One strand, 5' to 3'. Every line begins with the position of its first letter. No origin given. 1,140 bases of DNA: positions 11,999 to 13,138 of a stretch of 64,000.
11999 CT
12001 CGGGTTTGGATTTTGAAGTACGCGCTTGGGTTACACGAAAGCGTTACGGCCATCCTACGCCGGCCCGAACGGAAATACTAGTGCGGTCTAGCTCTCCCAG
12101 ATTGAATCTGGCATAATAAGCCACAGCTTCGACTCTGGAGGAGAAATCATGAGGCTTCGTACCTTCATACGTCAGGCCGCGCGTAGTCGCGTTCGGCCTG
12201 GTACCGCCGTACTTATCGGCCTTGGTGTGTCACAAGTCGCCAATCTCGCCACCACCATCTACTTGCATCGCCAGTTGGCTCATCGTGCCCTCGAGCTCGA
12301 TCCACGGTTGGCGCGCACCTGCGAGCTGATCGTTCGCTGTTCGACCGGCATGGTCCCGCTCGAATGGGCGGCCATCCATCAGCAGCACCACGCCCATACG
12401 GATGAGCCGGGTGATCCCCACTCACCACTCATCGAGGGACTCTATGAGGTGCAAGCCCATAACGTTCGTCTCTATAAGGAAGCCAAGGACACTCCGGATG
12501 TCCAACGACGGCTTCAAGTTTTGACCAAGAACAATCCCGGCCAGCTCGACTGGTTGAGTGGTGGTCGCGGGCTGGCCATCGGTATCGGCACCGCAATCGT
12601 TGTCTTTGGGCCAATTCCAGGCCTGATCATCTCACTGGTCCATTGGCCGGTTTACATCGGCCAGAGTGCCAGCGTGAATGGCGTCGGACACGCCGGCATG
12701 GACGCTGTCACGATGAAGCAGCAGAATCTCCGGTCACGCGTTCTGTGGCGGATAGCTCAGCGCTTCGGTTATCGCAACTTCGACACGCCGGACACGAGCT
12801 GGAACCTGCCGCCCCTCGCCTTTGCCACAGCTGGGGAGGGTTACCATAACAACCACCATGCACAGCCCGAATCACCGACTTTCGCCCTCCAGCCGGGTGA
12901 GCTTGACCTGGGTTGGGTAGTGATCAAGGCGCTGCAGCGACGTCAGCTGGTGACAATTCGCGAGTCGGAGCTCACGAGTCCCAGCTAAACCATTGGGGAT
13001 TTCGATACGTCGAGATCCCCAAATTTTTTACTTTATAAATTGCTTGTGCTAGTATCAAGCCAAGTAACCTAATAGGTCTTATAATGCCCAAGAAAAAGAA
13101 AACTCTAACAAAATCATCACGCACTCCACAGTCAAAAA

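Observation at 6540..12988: Concentration of lipid-scavenging and remodelling enzymes in a reduced genome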

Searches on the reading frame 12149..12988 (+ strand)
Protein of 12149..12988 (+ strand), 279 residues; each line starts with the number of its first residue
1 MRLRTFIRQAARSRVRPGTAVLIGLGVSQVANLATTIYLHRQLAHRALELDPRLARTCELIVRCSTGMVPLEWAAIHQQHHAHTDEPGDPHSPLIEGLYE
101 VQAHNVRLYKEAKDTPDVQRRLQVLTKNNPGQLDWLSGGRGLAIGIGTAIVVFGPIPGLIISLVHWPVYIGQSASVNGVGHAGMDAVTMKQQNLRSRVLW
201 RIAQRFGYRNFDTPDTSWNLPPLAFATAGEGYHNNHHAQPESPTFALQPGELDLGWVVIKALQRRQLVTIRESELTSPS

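Call 3: search_protein_families(library=pfam, proteins=[window:12149-12988:+], max_evalue=0.01)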
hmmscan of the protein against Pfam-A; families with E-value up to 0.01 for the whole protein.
window:12149-12988:+ (279 aa): 1 family
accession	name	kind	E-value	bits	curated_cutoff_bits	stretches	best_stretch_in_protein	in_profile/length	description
PF00487.30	FA_desaturase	-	5.7e-17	62.7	29.7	1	28-248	16-232/253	Fatty acid desaturase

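Call 4: search_protein_families(library=ncbifam, proteins=[window:12149-12988:+], max_evalue=0.01)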
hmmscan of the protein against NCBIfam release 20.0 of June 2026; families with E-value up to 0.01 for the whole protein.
window:12149-12988:+ (279 aa): 1 family
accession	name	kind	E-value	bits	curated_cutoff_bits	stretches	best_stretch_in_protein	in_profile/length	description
NF049918.1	DesA_fam_desat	equivalog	2.9e-48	164.9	400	2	20-182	10-174/385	DesA family fatty acid desaturase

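Call 8: find_encoding_contigs(protein=window:12149-12988:+, flank=10000, max_places=6)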
Protein window:12149-12988:+ (279 aa): 22 contigs read that carry it; 6 places shown.
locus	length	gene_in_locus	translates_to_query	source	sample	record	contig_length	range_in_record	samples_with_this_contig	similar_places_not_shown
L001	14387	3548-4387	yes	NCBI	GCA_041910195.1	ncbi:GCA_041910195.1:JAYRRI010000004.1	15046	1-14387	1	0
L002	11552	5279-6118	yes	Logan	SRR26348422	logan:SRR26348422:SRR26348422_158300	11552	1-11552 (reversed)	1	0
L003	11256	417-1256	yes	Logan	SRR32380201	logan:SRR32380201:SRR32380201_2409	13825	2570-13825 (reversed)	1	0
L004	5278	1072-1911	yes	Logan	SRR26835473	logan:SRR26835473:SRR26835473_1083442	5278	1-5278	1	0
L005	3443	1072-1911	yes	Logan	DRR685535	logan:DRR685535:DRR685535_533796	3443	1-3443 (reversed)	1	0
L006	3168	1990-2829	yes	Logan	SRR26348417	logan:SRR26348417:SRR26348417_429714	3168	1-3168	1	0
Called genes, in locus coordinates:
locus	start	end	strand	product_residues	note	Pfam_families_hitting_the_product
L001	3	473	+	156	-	?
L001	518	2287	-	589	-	PF01580:FtsK_SpoIIIE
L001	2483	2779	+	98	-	-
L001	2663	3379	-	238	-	PF12697:Abhydrolase_6 (weak)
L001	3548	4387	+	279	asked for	PF00487:FA_desaturase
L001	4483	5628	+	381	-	-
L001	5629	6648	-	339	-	PF02547:Queuosine_synth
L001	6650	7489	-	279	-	PF01746:tRNA_m1G_MT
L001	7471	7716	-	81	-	-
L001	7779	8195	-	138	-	PF13083:KH_KhpA-B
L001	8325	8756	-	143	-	PF00886:Ribosomal_S16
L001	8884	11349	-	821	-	PF02463:SMC_N, PF13175:AAA_15, PF13304:AAA_21 (weak), PF13476:AAA_23, PF13555:AAA_29 (weak), PF13304:AAA_21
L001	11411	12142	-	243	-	-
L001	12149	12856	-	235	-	PF22935:RM44_endonuclase, PF14622:Ribonucleas_3_3, PF00636:Ribonuclease_3, PF00035:dsrm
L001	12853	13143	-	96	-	PF00293:NUDIX (weak)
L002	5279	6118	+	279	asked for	PF00487:FA_desaturase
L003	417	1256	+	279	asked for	PF00487:FA_desaturase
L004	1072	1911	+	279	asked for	PF00487:FA_desaturase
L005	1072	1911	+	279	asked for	PF00487:FA_desaturase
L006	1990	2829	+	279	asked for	PF00487:FA_desaturase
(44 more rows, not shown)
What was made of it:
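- An identical desaturase occurs in NCBI MAG GCA_041910195.1 and 21 other contigs (call 8).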

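Call 9: find_homologous_proteins(query=window:12149-12988:+, max_evalue=0.00001)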
Query window:12149-12988:+ (279 aa): 439 proteins with E <= 0.00001 among 2877 candidates; the best 120 are listed.
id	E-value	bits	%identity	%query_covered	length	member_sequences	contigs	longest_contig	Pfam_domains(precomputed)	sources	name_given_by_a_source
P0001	4.3e-184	628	98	100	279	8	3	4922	PF00487.31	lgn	-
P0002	8.1e-93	329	56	96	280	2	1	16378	PF00487.31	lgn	-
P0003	2.0e-92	327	56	97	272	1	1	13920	PF00487.31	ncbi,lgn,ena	-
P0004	1.6e-91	325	55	100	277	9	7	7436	PF00487.31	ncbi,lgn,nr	ncbi:MAG: hypothetical protein QG658_602 [Patescibacteria group bacterium]|nr:hypothetical protein [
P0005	4.8e-91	323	53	100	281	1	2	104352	PF00487.31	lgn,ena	-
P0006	2.2e-77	278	51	90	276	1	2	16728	PF00487.31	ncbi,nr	ncbi:fatty acid desaturase [Candidatus Saccharibacteria bacterium]|nr:fatty acid desaturase [Candida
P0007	3.7e-50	189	43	91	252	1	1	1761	PF00487.31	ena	-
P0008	8.9e-46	174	41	91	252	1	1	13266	PF00487.31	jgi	jgi:stearoyl-CoA desaturase (delta-9 desaturase)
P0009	2.1e-45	173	40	94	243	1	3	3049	PF00487.31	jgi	jgi:stearoyl-CoA desaturase (delta-9 desaturase)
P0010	6.3e-45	172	41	91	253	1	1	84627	PF00487.31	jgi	jgi:stearoyl-CoA desaturase (delta-9 desaturase)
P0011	1.1e-44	171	40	92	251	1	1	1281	PF00487.31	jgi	-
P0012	1.2e-44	171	41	91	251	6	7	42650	PF00487.31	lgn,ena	-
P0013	1.5e-44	170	39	85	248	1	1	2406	PF00487.31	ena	-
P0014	1.5e-44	170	39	92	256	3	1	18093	PF00487.31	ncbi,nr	ncbi:MAG: fatty acid desaturase [Acidimicrobiia bacterium]|nr:fatty acid desaturase [Acidimicrobiia 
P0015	4.6e-44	169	41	91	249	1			PF00487.31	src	-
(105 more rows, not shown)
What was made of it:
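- The next-best hits are 250-aa forms at about 40% identity, and their 5 named members are all Acidimicrobiia (call 9).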

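Call 11: search_solved_structures(query=window:12149-12988:+, max_evalue=0.01, show_alignments=1)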
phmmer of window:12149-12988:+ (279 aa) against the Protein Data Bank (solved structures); distinct sequences matched with E-value up to 0.01: 2.
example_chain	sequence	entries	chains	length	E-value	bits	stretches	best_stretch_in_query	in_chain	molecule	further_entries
4zyo_A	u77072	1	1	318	0.00015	24.3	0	202-241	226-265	Acyl-CoA desaturase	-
4ymk_A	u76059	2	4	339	0.00016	24.2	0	202-240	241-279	Acyl-CoA desaturase 1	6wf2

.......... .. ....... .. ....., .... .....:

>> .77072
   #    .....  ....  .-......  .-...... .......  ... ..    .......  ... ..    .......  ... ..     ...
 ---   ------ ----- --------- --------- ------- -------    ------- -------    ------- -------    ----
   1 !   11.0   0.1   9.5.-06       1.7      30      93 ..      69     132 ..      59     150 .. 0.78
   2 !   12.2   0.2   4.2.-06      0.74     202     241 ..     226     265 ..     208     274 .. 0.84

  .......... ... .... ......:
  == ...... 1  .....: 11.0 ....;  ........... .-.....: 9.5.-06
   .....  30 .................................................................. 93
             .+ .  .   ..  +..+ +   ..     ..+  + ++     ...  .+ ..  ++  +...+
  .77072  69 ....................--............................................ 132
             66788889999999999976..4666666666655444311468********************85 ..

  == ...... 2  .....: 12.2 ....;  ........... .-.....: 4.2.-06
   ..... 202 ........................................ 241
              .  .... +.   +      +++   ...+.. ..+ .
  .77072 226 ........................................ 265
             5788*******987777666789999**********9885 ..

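Call 33: find_encoding_contigs(protein=P0005, flank=10000, max_places=2)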
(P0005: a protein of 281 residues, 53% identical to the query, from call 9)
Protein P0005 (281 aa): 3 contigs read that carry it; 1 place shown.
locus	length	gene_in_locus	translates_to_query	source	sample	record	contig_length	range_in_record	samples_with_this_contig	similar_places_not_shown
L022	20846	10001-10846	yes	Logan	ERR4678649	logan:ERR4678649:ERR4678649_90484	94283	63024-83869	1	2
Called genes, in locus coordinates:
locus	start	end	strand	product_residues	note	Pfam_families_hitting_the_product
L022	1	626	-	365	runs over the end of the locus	-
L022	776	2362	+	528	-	PF07690:MFS_1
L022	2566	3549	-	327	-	-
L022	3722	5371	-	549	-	PF00005:ABC_tran, PF00931:NB-ARC (faint), PF02463:SMC_N (weak), PF13175:AAA_15 (faint), PF13476:AAA_23 (faint), PF13304:AAA_21 (weak), PF00005:ABC_tran, PF13304:AAA_21 (weak), +2 more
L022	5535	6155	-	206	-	PF03575:Peptidase_S51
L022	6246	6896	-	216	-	PF07963:N_methyl (faint)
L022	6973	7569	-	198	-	-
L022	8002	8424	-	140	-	PF01850:PIN (weak), PF13470:PIN_3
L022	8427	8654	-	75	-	-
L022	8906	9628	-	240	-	-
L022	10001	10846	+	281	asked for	PF00487:FA_desaturase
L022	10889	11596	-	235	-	PF12146:Hydrolase_4 (weak)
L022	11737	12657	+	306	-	PF00005:ABC_tran, PF13304:AAA_21 (faint)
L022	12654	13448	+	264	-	PF12679:ABC2_membrane_2, PF10920:DUF2705, PF12730:ABC2_membrane_4 (weak), PF13346:ABC2_membrane_5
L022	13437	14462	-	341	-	PF02547:Queuosine_synth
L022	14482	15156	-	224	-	PF01746:tRNA_m1G_MT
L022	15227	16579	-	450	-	-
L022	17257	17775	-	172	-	PF13083:KH_KhpA-B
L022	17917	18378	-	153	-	PF00886:Ribosomal_S16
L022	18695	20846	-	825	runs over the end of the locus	PF02463:SMC_N, PF13175:AAA_15, PF13304:AAA_21 (weak), PF13476:AAA_23 (faint), PF13304:AAA_21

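Call 34: find_encoding_contigs(protein=P0006, flank=10000, max_places=2)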
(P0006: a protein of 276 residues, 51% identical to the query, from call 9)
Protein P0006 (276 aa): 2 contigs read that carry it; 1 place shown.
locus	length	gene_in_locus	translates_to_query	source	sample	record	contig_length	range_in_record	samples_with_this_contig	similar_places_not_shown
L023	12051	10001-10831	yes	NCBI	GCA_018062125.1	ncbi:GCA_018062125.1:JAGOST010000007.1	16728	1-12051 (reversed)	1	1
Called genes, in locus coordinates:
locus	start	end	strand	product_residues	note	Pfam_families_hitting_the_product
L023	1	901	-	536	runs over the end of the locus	-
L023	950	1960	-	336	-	PF00512:HisKA, PF02518:HATPase_c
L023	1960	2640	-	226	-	PF00072:Response_reg, PF00486:Trans_reg_C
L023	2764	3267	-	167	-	-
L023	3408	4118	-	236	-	-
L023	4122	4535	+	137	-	-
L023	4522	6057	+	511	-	PF17289:Terminase_6C (weak)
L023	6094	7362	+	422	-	PF00239:Resolvase, PF07508:Recombinase, PF13408:Zn_ribbon_recom (weak)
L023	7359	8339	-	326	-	PF12358:DUF3644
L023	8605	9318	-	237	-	PF00561:Abhydrolase_1 (weak)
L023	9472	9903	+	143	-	-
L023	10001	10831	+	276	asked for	PF00487:FA_desaturase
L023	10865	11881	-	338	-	PF02547:Queuosine_synth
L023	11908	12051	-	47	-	PF01746:tRNA_m1G_MT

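Call 35: find_encoding_contigs(protein=P0004, flank=10000, max_places=2)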
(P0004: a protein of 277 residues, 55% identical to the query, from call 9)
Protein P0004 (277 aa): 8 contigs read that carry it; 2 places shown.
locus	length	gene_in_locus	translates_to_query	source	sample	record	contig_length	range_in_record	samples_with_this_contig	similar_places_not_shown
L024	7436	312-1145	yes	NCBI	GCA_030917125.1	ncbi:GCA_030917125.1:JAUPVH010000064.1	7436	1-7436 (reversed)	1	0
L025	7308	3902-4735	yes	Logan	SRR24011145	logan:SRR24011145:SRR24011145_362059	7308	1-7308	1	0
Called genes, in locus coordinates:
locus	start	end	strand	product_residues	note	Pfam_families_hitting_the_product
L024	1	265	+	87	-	?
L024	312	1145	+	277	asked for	PF00487:FA_desaturase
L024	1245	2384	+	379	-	-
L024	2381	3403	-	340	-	PF02547:Queuosine_synth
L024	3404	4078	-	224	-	PF01746:tRNA_m1G_MT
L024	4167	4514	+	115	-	-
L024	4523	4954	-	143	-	PF13083:KH_KhpA-B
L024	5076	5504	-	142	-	PF00886:Ribosomal_S16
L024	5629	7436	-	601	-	PF02463:SMC_N, PF13304:AAA_21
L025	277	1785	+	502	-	-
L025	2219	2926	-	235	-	PF00561:Abhydrolase_1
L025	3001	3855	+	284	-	PF13367:PrsW-protease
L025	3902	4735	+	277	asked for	PF00487:FA_desaturase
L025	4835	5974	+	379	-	-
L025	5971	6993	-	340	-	PF02547:Queuosine_synth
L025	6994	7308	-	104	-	?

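Call 36: find_encoding_contigs(protein=P0003, flank=10000, max_places=2)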
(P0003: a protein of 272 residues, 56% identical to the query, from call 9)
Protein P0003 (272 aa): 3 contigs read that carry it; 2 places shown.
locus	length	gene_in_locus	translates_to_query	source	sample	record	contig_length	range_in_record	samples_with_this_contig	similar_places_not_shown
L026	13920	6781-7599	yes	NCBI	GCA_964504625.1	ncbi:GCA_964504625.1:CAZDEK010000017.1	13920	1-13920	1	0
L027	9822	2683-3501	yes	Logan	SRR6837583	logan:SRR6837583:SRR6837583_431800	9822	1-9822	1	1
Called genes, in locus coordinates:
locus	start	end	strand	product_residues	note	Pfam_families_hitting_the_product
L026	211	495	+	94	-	PF00076:RRM_1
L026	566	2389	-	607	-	PF00009:GTP_EFTU, PF01926:MMR_HSR1 (weak), PF03144:GTP_EFTU_D2, PF22042:EF-G_D2 (weak), PF00679:EFG_C, PF21018:BipA_C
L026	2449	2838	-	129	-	PF08818:DUF1801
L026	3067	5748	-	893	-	PF08471:Ribonuc_red_2_N, PF02867:Ribonuc_red_lgC, PF12637:TSCPD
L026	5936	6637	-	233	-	PF00561:Abhydrolase_1 (weak)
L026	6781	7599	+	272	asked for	PF00487:FA_desaturase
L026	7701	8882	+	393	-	-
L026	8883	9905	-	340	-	PF02547:Queuosine_synth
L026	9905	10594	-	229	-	PF01746:tRNA_m1G_MT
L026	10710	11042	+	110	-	-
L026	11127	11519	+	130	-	-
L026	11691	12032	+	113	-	-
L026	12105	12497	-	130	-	PF13083:KH_KhpA-B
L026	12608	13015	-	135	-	PF00886:Ribosomal_S16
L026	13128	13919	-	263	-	?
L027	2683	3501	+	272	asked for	PF00487:FA_desaturase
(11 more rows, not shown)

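Call 37: find_encoding_contigs(protein=P0002, flank=10000, max_places=2)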
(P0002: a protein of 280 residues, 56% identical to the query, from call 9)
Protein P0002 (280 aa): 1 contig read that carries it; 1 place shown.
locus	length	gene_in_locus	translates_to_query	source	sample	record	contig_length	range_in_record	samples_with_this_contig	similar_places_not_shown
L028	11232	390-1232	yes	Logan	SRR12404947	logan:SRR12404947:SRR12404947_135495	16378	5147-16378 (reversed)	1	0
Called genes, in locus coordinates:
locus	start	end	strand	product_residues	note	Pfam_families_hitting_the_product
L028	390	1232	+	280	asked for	PF00487:FA_desaturase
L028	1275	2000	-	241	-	PF00561:Abhydrolase_1 (weak)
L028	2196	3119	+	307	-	PF00005:ABC_tran, PF13304:AAA_21 (weak)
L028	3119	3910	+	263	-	PF12679:ABC2_membrane_2, PF10920:DUF2705, PF13346:ABC2_membrane_5 (weak)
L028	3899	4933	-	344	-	PF02547:Queuosine_synth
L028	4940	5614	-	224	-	PF01746:tRNA_m1G_MT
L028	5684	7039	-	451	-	-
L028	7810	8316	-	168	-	PF13083:KH_KhpA-B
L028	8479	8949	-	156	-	PF00886:Ribosomal_S16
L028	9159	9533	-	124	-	-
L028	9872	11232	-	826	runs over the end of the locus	PF02463:SMC_N, PF13175:AAA_15, PF13476:AAA_23 (faint), PF13304:AAA_21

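Call 38: find_encoding_contigs(protein=P0014, flank=6000, max_places=2)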
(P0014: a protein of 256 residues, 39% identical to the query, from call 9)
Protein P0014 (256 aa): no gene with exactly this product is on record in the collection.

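Call 39: find_encoding_contigs(protein=P0010, flank=6000, max_places=2)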
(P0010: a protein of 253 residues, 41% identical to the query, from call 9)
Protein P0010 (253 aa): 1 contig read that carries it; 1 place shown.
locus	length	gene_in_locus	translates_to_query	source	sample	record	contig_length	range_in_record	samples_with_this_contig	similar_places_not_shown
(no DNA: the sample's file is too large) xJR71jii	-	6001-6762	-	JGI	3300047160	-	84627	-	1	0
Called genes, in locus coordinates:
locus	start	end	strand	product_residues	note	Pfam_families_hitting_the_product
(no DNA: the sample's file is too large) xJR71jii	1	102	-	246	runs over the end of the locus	PF14801:TrmI-like_N, PF08704:GCD14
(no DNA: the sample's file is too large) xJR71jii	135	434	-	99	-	-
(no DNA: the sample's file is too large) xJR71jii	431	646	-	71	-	-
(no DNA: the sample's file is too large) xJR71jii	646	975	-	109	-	-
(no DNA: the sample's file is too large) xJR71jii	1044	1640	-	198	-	PF02190:LON_substr_bdg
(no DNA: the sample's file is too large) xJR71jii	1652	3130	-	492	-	PF02113:Peptidase_S13, PF13354:Beta-lactamase2 (weak)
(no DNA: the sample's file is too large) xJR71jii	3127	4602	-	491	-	PF13380:CoA_binding_2, PF13607:Succ_CoA_lig, PF19045:Ligase_CoA_2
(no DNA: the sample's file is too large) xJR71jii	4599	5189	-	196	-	PF13549:ATP-grasp_5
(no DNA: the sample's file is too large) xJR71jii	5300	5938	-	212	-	PF00440:TetR_N, PF17938:TetR_C_29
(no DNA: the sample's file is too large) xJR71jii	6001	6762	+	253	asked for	PF00487:FA_desaturase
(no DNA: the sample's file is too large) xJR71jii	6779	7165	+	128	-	-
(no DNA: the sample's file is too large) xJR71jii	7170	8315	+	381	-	PF08495:FIST, PF10442:FIST_C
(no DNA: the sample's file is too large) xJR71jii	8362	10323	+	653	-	PF00456:Transketolase_N, PF02779:Transket_pyr, PF02780:Transketolase_C, PF22613:Transketolase_C_1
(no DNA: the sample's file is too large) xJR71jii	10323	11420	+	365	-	PF00923:TAL_FSA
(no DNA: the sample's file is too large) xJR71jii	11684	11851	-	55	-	-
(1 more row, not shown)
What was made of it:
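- Closest known: Short-form. Different: The one locus inspected has a TetR regulator as neighbour (call 39).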
